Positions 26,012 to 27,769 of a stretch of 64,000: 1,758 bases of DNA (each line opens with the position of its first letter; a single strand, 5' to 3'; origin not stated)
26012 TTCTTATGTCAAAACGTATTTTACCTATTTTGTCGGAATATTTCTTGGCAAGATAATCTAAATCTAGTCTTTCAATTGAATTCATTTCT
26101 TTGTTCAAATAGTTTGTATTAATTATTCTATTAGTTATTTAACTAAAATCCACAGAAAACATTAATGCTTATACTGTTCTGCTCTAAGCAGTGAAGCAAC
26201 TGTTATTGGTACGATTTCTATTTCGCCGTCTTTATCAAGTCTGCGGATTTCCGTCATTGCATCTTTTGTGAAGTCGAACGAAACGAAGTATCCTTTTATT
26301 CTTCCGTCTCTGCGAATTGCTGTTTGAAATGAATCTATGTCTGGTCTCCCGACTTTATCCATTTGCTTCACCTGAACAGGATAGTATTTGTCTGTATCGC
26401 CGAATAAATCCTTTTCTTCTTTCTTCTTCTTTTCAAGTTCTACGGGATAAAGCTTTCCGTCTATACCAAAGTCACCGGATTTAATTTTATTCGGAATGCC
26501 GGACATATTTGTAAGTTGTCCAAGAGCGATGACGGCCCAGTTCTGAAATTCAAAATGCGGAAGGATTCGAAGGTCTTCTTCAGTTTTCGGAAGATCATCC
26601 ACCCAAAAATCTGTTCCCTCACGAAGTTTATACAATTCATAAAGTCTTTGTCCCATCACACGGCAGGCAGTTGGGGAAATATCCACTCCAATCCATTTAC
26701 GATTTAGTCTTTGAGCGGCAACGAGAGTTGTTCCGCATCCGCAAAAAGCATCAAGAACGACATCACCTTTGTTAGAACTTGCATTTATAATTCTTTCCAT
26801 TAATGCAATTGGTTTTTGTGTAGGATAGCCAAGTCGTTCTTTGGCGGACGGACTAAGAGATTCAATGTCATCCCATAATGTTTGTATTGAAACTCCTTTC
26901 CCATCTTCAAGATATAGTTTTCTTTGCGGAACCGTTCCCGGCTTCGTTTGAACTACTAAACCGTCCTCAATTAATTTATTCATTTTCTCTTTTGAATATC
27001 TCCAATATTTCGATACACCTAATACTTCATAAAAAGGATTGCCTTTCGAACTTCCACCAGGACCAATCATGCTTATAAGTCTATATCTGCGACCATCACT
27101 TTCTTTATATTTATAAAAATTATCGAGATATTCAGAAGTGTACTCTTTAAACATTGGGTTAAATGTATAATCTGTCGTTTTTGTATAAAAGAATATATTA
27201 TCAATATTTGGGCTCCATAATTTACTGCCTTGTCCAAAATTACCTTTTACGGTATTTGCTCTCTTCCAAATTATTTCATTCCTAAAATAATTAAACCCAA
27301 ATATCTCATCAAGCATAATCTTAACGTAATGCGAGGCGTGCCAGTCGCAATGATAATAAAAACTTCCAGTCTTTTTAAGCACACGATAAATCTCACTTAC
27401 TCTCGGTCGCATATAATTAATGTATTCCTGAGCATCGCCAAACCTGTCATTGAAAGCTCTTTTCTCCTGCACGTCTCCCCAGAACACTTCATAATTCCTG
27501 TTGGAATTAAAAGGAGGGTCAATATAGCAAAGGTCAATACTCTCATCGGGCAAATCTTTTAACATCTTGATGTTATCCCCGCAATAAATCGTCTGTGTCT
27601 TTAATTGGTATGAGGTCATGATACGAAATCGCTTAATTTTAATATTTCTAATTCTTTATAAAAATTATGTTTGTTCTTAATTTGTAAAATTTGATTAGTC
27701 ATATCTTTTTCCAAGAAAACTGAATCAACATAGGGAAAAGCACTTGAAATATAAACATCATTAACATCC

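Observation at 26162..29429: Candidate uncharacterised defence / R-M-like cassette: small protein, membrane-anchored acidic protein, PIN-like protein, MTase::Mrr-nuclease fusion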

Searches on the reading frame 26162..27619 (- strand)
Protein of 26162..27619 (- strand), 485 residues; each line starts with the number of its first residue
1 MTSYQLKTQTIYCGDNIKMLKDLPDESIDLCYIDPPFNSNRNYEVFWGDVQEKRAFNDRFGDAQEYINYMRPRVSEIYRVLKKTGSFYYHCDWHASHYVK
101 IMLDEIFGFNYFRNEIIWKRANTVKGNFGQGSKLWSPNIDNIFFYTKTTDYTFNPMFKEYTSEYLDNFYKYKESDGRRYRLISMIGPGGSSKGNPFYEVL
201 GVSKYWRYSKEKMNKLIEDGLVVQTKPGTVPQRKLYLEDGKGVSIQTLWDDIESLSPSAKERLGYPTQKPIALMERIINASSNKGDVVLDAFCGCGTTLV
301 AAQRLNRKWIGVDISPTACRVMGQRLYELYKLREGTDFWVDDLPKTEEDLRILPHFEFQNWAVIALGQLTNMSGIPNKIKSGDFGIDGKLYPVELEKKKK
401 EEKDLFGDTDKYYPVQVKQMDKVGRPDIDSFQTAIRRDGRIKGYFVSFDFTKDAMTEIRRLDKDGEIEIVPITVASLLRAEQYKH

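Call 3: search_protein_families(library=pfam, proteins=[window:26162-27619:-], max_evalue=0.1)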
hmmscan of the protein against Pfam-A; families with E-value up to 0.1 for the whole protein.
window:26162-27619:- (485 aa): 8 families
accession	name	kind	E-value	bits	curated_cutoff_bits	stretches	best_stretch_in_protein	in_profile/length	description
PF01555.25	N6_N4_Mtase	-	1.9e-49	169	26.7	1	28-321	1-218/221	DNA methylase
PF13847.12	Methyltransf_31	-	5.9e-05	23.2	27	1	283-325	2-47/145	Methyltransferase domain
PF04471.18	Mrr_cat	-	0.00014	22.4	21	1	379-461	29-100/115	Restriction endonuclease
PF03602.21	Cons_hypoth95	-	0.00014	22.1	24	1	9-57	93-143/182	Conserved hypothetical protein 95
PF13649.12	Methyltransf_25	-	0.00029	21.9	27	1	288-327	1-42/97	Methyltransferase domain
PF08241.18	Methyltransf_11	-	0.0021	19.1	21.2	0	290-326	2-38/95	Methyltransferase domain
PF02475.24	TRM5-TYW2_MTfase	-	0.012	16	28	1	278-324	30-78/164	TRM5/TYW2 methyltransferase domain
PF09445.16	Methyltransf_15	-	0.04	13.9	22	1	287-332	3-47/165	RNA cap guanine-N2 methyltransferase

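Call 4: search_protein_families(library=padloc, proteins=[window:26162-27619:-], max_evalue=0.1)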
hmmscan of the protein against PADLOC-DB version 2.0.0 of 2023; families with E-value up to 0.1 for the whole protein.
window:26162-27619:- (485 aa): 81 families (the best 25 are shown)
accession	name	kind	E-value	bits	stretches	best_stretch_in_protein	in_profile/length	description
PDLC03339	MTase_II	-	5.5e-68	227.6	2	8-167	3-157/399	Type II methyltransferase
PDLC03354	MTase_II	-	1.9e-67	226.1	1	9-331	61-387/425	Type II methyltransferase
PDLC03300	MTase_II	-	1.8e-51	173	3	246-333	198-283/302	Type II methyltransferase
PDLC03371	MTase_II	-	2.6e-47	159.6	1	4-328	6-254/260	Type II methyltransferase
PDLC03638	MTase_III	-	9.5e-41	138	1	24-321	399-672/816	Type III methyltransferase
PDLC03299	MTase_II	-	9.6e-41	138.2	2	4-154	10-144/296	Type II methyltransferase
PDLC03644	MTase_III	-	8.8e-39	131.6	1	10-326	40-393/542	Type III methyltransferase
PDLC03216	MTase_II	-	3.3e-34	116.5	2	265-334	194-263/364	Type II methyltransferase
PDLC03635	MTase_III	-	1.6e-32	111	2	25-180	238-382/708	Type III methyltransferase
PDLC03265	MTase_II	-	9.1e-32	108.8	2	10-124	26-128/333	Type II methyltransferase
PDLC03636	MTase_III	-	2.5e-31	107.1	2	11-161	49-188/575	Type III methyltransferase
PDLC03738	oMTase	-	1e-30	104.7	2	265-332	204-271/376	orphan methyltransferase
PDLC03353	MTase_II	-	4.6e-30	103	1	5-326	6-250/260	Type II methyltransferase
PDLC03641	MTase_III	-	3.5e-29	99.8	1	13-308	109-434/657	Type III methyltransferase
PDLC03320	MTase_II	-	5.4e-29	99.3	2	248-331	197-279/289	Type II methyltransferase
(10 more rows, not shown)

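Call 5: search_protein_families(library=ncbifam, proteins=[window:26162-27619:-], max_evalue=0.1)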
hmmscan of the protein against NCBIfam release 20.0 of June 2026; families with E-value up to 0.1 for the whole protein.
window:26162-27619:- (485 aa): 12 families
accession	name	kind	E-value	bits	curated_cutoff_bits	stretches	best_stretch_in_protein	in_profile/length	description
NF050803.1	DnaMtaseCcrMCaul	equivalog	6.6e-32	110.8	830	2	263-334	184-255/350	adenine-specific DNA-methyltransferase CcrM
NF008572.0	PRK11524.1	equivalog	2.7e-30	105.5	292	2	264-321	194-251/294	adenine-specific DNA-methyltransferase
NF010253.0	PRK13699.1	subfamily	4.2e-15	56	244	2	265-329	144-208/226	DNA methyltransferase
NF011529.0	PRK14968.1-3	equivalog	0.0024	17.3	162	1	264-321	17-71/198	putative methyltransferase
NF047732.1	tRNAMtaseTrm5bMeth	equivalog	0.0024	16.9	500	1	278-334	192-246/337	tRNA (guanine(37)-N1)-methyltransferase Trm5b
NF043040.1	corrin_prot_MT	hypoth_equivalog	0.0049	16.3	180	1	273-327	30-84/216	corrinoid protein-associated methyltransferase CpaM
NF045667.1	MTase_DVU1556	equivalog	0.0051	16.3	155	1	275-319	12-58/213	DVU_1556 family methyltransferase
TIGR03534.1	RF_mod_PrmC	equivalog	0.0058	16.1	199.1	0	273-322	76-128/253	peptide chain release factor N(5)-glutamine methyltransferase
TIGR01177.1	TIGR01177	hypoth_equivalog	0.0071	15.7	316.55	1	282-315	180-213/330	TIGR01177 family methyltransferase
NF001244.0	PRK00216.1-5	equivalog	0.02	14.2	216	0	280-330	44-97/236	bifunctional demethylmenaquinone methyltransferase/2-methoxy-6-polyprenyl-1,4-benzoquinol methylase UbiE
TIGR02021.1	BchM-ChlM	equivalog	0.058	12.8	158.9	0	273-348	44-117/218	magnesium protoporphyrin IX methyltransferase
TIGR01934.1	MenG_MenH_UbiE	subfamily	0.058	12.7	158.35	0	280-327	35-83/223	ubiquinone/menaquinone biosynthesis methyltransferase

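Call 7: search_protein_families(library=phrogs, proteins=[window:26162-27619:-], max_evalue=0.1)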
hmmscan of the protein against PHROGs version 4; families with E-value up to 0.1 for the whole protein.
window:26162-27619:- (485 aa): 18 families
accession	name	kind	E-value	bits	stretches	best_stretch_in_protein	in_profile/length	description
phrog_67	-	other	1.2e-68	233.9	1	3-375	118-379/743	DNA methyltransferase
phrog_498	-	other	3.5e-27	96.2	1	4-328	196-422/633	DNA methyltransferase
phrog_3008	-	other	1.2e-19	71.6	1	264-331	149-216/244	DNA methyltransferase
phrog_18293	-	other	7.7e-14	52.7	1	261-325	42-106/119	methyltransferase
phrog_6025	-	other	1.8e-12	48.2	1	7-125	10-115/192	DNA methyltransferase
phrog_6952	-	other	1.5e-11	45.5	1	265-315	114-164/181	DNA methyltransferase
phrog_23085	-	unknown function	4.9e-11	43.4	1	252-329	31-108/138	-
phrog_23148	-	unknown function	6.4e-11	43.6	1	265-326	85-146/165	-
phrog_18146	-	other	9.5e-08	32.3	1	265-319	49-104/452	DNA methyltransferase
phrog_16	-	DNA, RNA and nucleotide metabolism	6.3e-05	22.4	1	273-314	856-897/986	DNA helicase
phrog_10183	-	other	0.0025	17.1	1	279-326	110-157/889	DNA methyltransferase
phrog_8769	-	other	0.0039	18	1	285-313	12-40/71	methyltransferase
phrog_24333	-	other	0.0073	16.7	1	23-96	97-170/238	DNA methyltransferase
phrog_22502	-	other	0.024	15.4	0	272-332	59-118/276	methyltransferase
phrog_11787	-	other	0.03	14.2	1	281-319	307-345/458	DNA methyltransferase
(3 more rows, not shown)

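Call 16: find_homologous_proteins(query=window:26162-27619:-, max_evalue=1e-20)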
Query window:26162-27619:- (485 aa): 8000 proteins with E <= 1e-20 among 8000 candidates; the best 120 are listed.
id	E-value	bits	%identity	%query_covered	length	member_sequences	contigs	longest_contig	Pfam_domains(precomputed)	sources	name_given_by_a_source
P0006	1.9e-256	869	77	100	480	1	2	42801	PF13847.13,PF01555.25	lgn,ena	-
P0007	2.9e-256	869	77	100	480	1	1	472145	PF13847.13,PF01555.25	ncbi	-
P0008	2.1e-248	843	78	100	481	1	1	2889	PF13847.13,PF01555.25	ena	-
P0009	2.8e-245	832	73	100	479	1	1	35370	PF13847.13,PF04471.19,PF01555.25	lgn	-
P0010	1.0e-241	821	74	100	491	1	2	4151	PF01555.25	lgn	-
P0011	2.6e-239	813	76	100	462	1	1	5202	PF01555.25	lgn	-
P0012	4.7e-237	805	73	100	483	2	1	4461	PF13847.13,PF04471.19,PF01555.25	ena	-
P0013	5.5e-236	802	77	96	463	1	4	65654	PF01555.25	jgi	jgi:DNA modification methylase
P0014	4.7e-224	762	68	100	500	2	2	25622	PF13847.13,PF04471.19,PF01555.25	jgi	-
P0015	1.7e-223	761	68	100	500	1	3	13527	PF04471.19,PF01555.25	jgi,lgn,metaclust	jgi:DNA modification methylase|metaclust:\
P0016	4.0e-223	759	73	100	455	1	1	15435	PF13847.13,PF01555.25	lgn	-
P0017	1.5e-221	754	68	100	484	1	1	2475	PF13847.13,PF04471.19,PF01555.25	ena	-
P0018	5.6e-220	749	67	100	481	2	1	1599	PF13847.13,PF04471.19,PF01555.25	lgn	-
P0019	2.5e-218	744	70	100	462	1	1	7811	PF04471.19,PF01555.25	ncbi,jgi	ncbi:MAG: DNA methyltransferase [Ignavibacteria bacterium]|jgi:site-specific DNA-methyltransferase (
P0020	4.9e-218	743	67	100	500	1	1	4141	PF04471.19,PF01555.25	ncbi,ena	-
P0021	6.1e-218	742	65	98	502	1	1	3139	PF01555.25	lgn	-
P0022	9.6e-217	738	65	100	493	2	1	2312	PF04471.19,PF01555.25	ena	-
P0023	1.7e-216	738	66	100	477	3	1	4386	PF13847.13,PF01555.25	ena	-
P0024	5.0e-216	736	66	99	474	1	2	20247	PF13847.13,PF01555.25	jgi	jgi:DNA modification methylase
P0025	1.1e-215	735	68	100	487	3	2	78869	PF04471.19,PF01555.25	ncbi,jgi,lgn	jgi:DNA modification methylase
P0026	1.6e-214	731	65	98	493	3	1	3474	PF01555.25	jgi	-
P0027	4.4e-214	730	65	98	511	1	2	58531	PF01555.25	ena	-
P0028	1.8e-213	728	64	99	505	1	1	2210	PF13847.13,PF13649.13,PF01555.25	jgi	jgi:DNA modification methylase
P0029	2.3e-213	727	64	99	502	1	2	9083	PF13847.13,PF01555.25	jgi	jgi:DNA modification methylase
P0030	3.1e-213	727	64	99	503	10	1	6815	PF13847.13,PF01555.25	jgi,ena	-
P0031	3.3e-213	727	72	96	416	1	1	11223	PF01555.25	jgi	jgi:DNA modification methylase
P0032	1.5e-212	724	65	100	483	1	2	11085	PF13847.13,PF13649.13,PF01555.25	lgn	-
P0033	2.1e-212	724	64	98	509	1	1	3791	PF01555.25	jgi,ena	-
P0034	7.3e-212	722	63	99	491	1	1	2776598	PF01555.25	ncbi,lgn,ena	-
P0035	8.6e-212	722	65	100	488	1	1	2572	PF13847.13,PF01555.25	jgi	jgi:DNA modification methylase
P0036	1.6e-211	721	65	99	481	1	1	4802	PF01555.25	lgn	-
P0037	3.1e-211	720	63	99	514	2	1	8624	PF01555.25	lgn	-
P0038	3.5e-211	720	64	100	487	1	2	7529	PF01555.25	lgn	-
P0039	3.6e-211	720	64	98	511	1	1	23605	PF01555.25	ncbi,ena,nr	ncbi:MAG TPA: DNA methyltransferase [Phycisphaerae bacterium]|nr:DNA methyltransferase [Phycisphaera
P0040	6.4e-211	719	64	99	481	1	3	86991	PF01555.25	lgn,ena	-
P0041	1.2e-210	718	64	99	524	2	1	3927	PF03602.22,PF01555.25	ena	-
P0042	1.3e-210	718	64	100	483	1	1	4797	PF13847.13,PF01555.25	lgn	-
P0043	1.9e-210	718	65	99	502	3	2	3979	PF13847.13,PF01555.25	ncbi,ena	-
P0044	2.3e-210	717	66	99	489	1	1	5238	PF13847.13,PF04471.19,PF01555.25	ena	-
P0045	2.8e-210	717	65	98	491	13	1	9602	PF01555.25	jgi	jgi:DNA modification methylase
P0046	3.6e-210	717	64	99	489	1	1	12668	PF01555.25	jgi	jgi:DNA modification methylase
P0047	8.1e-210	716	63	98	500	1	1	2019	PF04471.19,PF01555.25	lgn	-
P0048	1.7e-209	714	65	98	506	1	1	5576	PF01555.25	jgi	jgi:DNA modification methylase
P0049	3.2e-209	714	64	100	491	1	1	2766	PF01555.25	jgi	jgi:DNA modification methylase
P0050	3.3e-209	713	64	98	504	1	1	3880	PF01555.25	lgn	-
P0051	4.5e-209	713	63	99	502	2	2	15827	PF01555.25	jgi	-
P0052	5.1e-209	713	64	98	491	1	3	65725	PF13847.13,PF01555.25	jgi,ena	-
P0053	1.0e-208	712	64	100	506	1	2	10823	PF04471.19,PF01555.25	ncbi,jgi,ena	jgi:DNA modification methylase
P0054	2.0e-208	711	63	98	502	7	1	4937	PF03602.22,PF01555.25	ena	-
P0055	2.1e-208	711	64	99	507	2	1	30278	PF04471.19,PF01555.25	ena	-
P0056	3.8e-208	710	65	98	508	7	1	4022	PF04471.19,PF01555.25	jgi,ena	-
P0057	9.7e-208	709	63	98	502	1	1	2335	PF13847.13,PF04471.19,PF01555.25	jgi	jgi:DNA modification methylase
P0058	1.5e-207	708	64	98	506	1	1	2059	PF04471.19,PF01555.25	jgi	-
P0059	1.3e-206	705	63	99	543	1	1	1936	PF04471.19,PF01555.25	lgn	-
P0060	5.9e-206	703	63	98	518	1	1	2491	PF01555.25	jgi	jgi:DNA modification methylase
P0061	7.6e-206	702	64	98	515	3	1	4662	PF04471.19,PF01555.25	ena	-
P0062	1.1e-205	702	63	98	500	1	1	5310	PF01555.25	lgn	-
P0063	1.2e-205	702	64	98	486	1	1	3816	PF01555.25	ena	-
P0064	1.3e-205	702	63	99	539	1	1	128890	PF01555.25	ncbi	-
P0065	2.1e-205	701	65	96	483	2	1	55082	PF04471.19,PF01555.25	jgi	jgi:DNA modification methylase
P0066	2.6e-205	701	63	98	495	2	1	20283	PF01555.25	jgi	jgi:DNA modification methylase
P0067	4.2e-205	700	62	98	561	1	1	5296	PF13649.13,PF01555.25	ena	-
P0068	7.0e-205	699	63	98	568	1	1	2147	PF04471.19,PF01555.25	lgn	-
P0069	1.8e-204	698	64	100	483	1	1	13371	PF13847.13,PF04471.19,PF01555.25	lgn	-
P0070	4.4e-204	697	65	96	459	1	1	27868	PF01555.25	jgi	-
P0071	1.6e-203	695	64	96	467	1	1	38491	PF01555.25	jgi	jgi:DNA modification methylase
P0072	8.6e-203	692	64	99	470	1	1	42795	PF13847.13,PF02086.22,PF01555.25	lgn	-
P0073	9.4e-203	692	65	94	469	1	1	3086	PF01555.25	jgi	jgi:DNA modification methylase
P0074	1.8e-202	691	63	100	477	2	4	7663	PF13847.13,PF01555.25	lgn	-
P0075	2.3e-202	691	62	98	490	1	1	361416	PF01555.25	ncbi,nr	ncbi:MAG: DNA methyltransferase [Gemmatimonadales bacterium]|nr:DNA methyltransferase [Gemmatimonada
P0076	9.1e-202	689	63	100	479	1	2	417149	PF13847.13,PF01555.25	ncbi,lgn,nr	ncbi:MAG: restriction endonuclease [Chitinophagales bacterium]|nr:restriction endonuclease [Chitinop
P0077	1.8e-201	688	63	100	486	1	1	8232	PF13847.13,PF01555.25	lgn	-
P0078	1.8e-201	688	63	100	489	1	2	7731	PF13847.13,PF04471.19,PF01555.25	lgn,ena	-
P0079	9.5e-201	686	63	99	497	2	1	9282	PF13847.13,PF01555.25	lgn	-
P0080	4.1e-200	684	62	100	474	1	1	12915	PF13847.13,PF01555.25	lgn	-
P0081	7.8e-200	683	62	98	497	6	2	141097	PF13847.13,PF02086.22,PF01555.25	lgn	-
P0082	8.0e-200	683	63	99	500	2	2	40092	PF13847.13,PF04471.19,PF01555.25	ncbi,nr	ncbi:MAG: restriction endonuclease [Chlorobi bacterium]|nr:restriction endonuclease [Chlorobiota bac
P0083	9.7e-200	682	61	98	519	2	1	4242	PF04471.19,PF01555.25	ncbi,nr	ncbi:MAG: DNA methyltransferase [Gemmatimonadaceae bacterium]|nr:DNA methyltransferase [Gemmatimonad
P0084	2.2e-199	681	62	98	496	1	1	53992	PF01555.25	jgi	jgi:DNA modification methylase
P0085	4.3e-199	680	63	100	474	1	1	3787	PF13847.13,PF01555.25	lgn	-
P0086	8.3e-199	679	63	99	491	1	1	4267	PF13847.13,PF04471.19,PF01555.25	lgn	-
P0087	2.1e-198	678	62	100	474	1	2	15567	PF13847.13,PF01555.25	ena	-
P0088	3.1e-198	677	60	98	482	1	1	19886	PF04471.19,PF01555.25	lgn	-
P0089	3.6e-198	677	64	99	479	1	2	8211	PF01555.25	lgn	-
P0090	3.9e-198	677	63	100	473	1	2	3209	PF13847.13,PF01555.25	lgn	-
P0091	5.0e-198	677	60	99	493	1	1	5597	PF01555.25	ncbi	-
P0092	3.1e-197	674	63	100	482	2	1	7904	PF13847.13,PF01555.25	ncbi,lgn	-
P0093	3.2e-197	674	65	99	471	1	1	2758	PF13847.13,PF01555.25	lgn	-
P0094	4.3e-197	674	62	99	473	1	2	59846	PF01555.25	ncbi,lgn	-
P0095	5.3e-197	673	61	99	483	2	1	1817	PF01555.25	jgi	jgi:DNA modification methylase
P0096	7.6e-197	673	61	96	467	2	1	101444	PF13847.13,PF01555.25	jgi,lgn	jgi:DNA modification methylase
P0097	1.0e-196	672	62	100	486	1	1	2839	PF13847.13,PF01555.25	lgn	-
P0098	1.6e-196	672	61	100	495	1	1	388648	PF13847.13,PF01555.25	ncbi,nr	ncbi:MAG: restriction endonuclease [Bacteroidetes bacterium]|nr:restriction endonuclease [Bacteroido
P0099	6.7e-196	670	62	99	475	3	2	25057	PF13847.13,PF01555.25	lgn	-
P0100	1.9e-195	668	62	100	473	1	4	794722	PF01555.25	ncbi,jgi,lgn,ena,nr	ncbi:MAG: restriction endonuclease [Ignavibacteria bacterium]|nr:restriction endonuclease [Ignavibac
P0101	2.3e-195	668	63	99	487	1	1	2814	PF13847.13,PF01555.25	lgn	-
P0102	7.2e-195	666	62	100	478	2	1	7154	PF13847.13,PF02086.22,PF01555.25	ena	-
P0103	7.8e-195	666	62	100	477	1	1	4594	PF13847.13,PF01555.25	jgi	jgi:DNA modification methylase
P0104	7.8e-195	666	61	100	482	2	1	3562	PF13847.13,PF01555.25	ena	-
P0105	1.6e-194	665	61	100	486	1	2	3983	PF13847.13,PF01555.25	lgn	-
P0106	3.2e-194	664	58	98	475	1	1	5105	PF13847.13,PF01555.25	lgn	-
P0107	2.7e-193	661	73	49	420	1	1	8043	PF02086.22,PF04471.19,PF01555.25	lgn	-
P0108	4.8e-193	660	60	99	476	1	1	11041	PF13847.13,PF01555.25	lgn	-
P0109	2.9e-192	658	61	100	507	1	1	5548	PF02086.22,PF01555.25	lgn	-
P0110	3.2e-192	657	58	98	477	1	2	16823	PF13847.13,PF03602.22,PF13649.13,PF01555.25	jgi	jgi:DNA modification methylase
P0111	1.2e-191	656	60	98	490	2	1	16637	PF13847.13,PF01555.25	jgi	jgi:DNA modification methylase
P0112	3.7e-191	654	59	98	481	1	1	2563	PF13847.13,PF03602.22,PF13649.13,PF01555.25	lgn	-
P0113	3.3e-190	651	60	100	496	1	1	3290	PF13847.13,PF04471.19,PF01555.25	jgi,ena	-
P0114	5.3e-190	650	59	98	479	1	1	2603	PF13847.13,PF03602.22,PF13649.13,PF01555.25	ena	-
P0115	1.3e-189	649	58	99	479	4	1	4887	PF04471.19,PF01555.25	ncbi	ncbi:MAG: DNA methyltransferase [Armatimonadota bacterium]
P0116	2.2e-189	648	61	99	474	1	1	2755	PF13847.13,PF01555.25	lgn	-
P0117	4.5e-189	647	59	98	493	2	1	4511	PF01555.25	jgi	jgi:DNA modification methylase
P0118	6.5e-189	647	62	100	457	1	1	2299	PF13847.13,PF13649.13,PF01555.25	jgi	jgi:site-specific DNA-methyltransferase (adenine-specific)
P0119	6.9e-189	646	61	99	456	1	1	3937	PF13847.13,PF03602.22,PF01555.25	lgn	-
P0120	1.2e-188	646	60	99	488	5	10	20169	PF01555.25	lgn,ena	-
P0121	1.4e-188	645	61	99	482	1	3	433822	PF13847.13,PF01555.25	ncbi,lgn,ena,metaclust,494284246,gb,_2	metaclust:\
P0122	1.6e-188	645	62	96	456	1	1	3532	PF01555.25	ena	-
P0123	2.0e-188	645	58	98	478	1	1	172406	PF13649.13,PF01555.25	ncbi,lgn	-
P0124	9.4e-187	639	57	99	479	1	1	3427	PF04471.19,PF01555.25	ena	-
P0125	9.6e-187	639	59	99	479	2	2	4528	PF13847.13,PF01555.25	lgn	-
